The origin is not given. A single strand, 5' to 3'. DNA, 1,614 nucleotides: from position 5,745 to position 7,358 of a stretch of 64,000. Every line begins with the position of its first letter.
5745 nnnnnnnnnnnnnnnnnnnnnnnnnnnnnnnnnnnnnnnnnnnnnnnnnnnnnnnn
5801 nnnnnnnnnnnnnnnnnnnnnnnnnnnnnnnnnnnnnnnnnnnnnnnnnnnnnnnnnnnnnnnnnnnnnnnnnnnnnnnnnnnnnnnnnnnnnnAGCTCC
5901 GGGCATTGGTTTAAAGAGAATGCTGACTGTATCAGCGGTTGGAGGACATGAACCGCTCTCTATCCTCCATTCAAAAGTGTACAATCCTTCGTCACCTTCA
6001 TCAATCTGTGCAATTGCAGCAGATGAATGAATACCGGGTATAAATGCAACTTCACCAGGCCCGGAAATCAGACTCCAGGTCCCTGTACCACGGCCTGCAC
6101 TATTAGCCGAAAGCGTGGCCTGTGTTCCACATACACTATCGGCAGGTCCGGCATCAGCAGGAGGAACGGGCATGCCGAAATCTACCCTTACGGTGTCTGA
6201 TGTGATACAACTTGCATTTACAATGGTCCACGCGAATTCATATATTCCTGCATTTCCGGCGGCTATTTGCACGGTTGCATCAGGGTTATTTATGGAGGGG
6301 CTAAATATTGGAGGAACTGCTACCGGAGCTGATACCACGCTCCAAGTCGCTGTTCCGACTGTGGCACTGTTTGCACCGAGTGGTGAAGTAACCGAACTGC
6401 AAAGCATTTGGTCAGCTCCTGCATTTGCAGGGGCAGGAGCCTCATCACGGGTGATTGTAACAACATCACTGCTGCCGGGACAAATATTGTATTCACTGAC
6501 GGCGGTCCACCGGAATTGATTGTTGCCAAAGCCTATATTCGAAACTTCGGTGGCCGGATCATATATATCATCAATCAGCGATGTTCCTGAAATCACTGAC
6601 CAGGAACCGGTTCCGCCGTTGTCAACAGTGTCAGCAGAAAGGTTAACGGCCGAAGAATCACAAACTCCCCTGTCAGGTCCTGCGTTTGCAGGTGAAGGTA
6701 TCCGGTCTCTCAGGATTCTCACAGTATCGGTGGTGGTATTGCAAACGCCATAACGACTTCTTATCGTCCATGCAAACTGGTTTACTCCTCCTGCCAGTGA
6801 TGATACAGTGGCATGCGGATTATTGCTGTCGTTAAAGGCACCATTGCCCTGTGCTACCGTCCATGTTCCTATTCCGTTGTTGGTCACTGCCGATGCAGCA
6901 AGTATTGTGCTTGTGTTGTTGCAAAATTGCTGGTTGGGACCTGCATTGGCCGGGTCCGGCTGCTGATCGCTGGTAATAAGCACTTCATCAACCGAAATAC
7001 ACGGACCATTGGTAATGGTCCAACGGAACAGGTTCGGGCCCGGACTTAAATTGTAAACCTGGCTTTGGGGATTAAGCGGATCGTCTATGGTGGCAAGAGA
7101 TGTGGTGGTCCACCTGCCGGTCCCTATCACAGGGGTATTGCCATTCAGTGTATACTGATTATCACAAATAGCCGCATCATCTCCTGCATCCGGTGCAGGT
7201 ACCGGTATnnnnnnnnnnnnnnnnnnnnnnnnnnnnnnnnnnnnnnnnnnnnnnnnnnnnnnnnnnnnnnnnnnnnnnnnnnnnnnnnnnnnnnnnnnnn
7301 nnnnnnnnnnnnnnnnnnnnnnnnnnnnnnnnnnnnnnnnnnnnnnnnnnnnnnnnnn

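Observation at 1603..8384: SprB/SprF-like pair: a 1929-aa type-B T9SS adhesin translationally coupled to its own PorP/SprF protein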

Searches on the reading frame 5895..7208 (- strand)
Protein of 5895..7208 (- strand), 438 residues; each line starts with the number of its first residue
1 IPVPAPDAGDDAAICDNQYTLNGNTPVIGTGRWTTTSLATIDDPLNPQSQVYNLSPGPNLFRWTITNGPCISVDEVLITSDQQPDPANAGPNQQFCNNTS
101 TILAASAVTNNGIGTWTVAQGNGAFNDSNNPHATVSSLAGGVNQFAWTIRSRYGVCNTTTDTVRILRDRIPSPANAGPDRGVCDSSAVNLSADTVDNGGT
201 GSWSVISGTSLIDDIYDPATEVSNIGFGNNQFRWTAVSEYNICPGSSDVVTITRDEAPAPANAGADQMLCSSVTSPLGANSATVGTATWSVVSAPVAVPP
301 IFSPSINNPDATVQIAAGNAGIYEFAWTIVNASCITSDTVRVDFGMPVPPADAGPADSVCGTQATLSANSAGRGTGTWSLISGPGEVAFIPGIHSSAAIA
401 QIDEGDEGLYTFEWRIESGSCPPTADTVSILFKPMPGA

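Call 32: search_protein_families(library=pfam, proteins=[window:5895-7208:-], max_evalue=1)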
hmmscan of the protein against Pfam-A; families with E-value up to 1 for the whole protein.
window:5895-7208:- (438 aa): 0 families
